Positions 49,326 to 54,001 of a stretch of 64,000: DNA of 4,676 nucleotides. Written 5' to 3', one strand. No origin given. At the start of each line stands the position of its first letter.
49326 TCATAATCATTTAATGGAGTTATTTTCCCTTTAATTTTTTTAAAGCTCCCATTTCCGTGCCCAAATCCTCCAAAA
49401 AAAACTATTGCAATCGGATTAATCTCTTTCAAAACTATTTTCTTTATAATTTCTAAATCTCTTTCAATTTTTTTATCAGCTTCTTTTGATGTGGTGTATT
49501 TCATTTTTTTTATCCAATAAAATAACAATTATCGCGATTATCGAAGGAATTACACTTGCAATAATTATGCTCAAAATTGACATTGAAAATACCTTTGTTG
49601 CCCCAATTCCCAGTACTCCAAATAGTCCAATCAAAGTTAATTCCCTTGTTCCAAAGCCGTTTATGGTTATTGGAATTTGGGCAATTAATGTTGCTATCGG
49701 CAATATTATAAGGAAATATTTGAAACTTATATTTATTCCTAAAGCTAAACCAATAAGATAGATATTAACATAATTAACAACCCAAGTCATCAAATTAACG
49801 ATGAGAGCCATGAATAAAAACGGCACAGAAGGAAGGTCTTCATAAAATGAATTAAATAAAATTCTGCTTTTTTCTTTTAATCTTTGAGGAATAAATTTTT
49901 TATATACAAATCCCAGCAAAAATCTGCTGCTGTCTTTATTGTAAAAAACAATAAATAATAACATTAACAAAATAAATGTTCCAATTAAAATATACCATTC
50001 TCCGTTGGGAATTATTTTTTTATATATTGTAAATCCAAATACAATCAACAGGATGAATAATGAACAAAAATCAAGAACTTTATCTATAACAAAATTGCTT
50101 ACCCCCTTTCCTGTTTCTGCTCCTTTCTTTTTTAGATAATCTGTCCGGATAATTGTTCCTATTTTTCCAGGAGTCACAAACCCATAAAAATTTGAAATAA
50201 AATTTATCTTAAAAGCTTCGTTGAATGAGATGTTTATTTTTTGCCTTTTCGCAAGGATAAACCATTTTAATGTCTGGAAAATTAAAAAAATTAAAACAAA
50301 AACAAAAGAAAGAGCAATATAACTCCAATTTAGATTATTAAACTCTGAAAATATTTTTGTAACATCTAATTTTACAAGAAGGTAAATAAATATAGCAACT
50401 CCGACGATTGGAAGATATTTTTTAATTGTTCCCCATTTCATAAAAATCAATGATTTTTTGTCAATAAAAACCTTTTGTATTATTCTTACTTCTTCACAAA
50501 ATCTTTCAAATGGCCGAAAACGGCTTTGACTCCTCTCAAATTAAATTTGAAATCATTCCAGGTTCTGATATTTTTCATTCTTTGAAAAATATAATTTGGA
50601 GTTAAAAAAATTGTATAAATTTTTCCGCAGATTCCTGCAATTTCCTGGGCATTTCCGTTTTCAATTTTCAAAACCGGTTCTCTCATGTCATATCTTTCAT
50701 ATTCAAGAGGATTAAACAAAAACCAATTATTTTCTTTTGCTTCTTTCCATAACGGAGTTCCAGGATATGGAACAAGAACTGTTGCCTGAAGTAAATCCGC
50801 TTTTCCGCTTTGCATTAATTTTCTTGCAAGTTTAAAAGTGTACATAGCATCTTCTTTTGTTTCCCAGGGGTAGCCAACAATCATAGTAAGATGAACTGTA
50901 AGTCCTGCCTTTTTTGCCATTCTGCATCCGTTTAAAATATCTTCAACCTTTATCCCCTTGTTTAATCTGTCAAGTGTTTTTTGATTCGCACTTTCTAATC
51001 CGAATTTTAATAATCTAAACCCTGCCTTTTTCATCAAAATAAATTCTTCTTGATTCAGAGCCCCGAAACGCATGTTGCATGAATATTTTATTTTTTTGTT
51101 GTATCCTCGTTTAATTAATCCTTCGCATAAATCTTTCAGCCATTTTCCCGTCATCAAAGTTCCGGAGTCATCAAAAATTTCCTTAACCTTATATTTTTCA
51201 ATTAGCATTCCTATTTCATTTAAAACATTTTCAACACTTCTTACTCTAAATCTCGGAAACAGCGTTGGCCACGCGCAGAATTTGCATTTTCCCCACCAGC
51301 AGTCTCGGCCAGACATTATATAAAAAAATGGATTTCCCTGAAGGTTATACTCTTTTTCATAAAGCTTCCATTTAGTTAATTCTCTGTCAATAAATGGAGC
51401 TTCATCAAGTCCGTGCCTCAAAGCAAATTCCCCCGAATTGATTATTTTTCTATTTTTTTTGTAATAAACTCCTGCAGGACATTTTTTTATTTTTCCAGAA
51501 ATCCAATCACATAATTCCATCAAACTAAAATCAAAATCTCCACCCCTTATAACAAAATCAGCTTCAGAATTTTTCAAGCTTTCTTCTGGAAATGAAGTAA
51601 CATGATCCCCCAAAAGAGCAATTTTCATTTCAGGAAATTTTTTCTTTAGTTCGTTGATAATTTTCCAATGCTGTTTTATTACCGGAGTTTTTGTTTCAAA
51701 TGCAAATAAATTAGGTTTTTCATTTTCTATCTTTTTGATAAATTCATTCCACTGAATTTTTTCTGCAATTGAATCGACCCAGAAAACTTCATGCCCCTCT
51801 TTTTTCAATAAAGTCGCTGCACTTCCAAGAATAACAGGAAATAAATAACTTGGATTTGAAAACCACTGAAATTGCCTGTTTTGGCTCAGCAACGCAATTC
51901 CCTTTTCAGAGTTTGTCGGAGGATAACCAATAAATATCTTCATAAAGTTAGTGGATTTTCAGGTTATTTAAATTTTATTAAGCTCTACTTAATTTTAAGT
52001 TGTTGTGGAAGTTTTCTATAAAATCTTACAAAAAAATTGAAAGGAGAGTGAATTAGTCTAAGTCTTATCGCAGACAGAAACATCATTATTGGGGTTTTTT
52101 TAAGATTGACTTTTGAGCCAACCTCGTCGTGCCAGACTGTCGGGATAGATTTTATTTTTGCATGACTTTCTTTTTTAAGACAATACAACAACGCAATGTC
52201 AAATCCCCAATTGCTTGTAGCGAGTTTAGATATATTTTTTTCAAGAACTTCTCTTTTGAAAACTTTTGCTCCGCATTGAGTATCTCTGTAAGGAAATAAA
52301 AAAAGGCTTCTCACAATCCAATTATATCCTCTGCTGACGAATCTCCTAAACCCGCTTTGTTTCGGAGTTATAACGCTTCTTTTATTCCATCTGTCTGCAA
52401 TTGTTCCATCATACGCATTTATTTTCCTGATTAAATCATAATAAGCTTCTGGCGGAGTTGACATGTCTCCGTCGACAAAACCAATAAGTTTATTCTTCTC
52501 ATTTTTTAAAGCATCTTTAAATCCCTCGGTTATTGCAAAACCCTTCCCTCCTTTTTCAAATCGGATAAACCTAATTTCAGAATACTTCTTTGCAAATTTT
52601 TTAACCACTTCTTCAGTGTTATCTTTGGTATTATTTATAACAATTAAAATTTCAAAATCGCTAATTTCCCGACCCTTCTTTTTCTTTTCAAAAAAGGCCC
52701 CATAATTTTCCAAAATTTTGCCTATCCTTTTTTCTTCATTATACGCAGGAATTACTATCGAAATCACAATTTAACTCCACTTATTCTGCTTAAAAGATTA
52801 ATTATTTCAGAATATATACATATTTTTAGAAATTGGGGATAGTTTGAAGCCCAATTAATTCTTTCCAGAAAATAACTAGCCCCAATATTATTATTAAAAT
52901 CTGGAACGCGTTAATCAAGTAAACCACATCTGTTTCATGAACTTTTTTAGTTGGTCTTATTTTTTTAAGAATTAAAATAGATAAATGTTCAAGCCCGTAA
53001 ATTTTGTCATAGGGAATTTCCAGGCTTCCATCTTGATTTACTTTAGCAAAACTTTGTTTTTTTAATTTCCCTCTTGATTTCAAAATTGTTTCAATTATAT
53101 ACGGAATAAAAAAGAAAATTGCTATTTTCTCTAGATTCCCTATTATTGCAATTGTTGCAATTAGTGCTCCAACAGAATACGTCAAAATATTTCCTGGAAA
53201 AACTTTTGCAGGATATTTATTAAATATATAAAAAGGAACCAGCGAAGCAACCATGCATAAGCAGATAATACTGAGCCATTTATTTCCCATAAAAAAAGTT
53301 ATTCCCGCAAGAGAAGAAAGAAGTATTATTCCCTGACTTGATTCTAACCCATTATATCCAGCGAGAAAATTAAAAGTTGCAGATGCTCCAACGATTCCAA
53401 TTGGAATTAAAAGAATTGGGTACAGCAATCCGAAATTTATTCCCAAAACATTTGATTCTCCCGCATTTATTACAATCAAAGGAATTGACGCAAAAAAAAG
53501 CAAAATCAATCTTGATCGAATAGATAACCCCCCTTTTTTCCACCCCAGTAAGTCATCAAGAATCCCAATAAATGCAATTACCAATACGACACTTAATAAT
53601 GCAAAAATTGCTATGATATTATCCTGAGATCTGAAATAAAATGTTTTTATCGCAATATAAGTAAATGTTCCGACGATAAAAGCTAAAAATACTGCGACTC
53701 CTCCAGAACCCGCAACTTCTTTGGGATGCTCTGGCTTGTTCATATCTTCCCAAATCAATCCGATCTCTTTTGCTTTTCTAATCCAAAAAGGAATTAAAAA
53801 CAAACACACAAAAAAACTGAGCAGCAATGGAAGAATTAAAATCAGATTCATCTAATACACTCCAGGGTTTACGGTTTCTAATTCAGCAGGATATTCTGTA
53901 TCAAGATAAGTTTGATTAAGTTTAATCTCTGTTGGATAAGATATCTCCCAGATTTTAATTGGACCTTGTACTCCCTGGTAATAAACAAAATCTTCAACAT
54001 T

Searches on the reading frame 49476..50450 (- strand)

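Call 16: search_protein_families(library=pfam, proteins=[window:49476-50450:-], max_evalue=0.001)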
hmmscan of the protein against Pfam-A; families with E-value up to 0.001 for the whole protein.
window:49476-50450:- (324 aa): 1 family
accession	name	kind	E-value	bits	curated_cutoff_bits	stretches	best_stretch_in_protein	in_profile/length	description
PF03706.18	LPG_synthase_TM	-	3e-40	139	33.4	1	15-305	2-301/302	Lysylphosphatidylglycerol synthase TM region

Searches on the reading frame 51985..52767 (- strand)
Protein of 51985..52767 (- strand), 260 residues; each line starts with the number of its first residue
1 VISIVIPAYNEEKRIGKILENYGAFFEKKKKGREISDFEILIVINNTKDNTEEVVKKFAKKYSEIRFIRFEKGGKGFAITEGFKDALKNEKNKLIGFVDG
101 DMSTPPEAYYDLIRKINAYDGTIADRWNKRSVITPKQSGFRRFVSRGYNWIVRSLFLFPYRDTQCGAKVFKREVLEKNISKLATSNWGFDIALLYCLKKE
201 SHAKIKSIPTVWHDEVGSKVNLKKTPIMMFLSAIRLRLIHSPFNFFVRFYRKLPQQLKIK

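Call 77: search_protein_families(library=pfam, proteins=[window:51985-52767:-], max_evalue=0.0001)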
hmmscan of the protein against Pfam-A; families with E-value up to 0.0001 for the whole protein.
window:51985-52767:- (260 aa): 2 families
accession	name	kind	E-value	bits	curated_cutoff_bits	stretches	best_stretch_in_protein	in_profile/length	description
PF00535.33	Glycos_transf_2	-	3.3e-21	76.4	23.3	1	3-177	1-166/168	Glycosyl transferase family 2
PF13641.12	Glyco_tranf_2_3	-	1.4e-06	29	27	1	2-106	3-101/230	Glycosyltransferase like family 2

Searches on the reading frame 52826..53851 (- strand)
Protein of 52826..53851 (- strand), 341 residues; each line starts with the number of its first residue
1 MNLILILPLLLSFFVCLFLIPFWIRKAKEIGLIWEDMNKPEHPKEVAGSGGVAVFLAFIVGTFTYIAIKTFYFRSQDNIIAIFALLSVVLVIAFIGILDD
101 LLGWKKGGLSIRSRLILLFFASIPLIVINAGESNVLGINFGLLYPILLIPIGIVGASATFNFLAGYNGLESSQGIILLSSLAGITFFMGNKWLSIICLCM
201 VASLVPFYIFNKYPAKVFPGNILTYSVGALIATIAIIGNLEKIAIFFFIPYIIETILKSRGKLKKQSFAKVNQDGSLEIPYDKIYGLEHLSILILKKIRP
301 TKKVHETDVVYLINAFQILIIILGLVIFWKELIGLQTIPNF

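Call 77: search_protein_families(library=pfam, proteins=[window:52826-53851:-], max_evalue=0.0001)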
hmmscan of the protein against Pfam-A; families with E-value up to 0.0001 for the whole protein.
window:52826-53851:- (341 aa): 1 family
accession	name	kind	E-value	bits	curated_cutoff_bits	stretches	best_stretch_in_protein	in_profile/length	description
PF00953.26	Glycos_transf_4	-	2.7e-27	96.2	27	1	83-238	2-159/160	Glycosyl transferase family 4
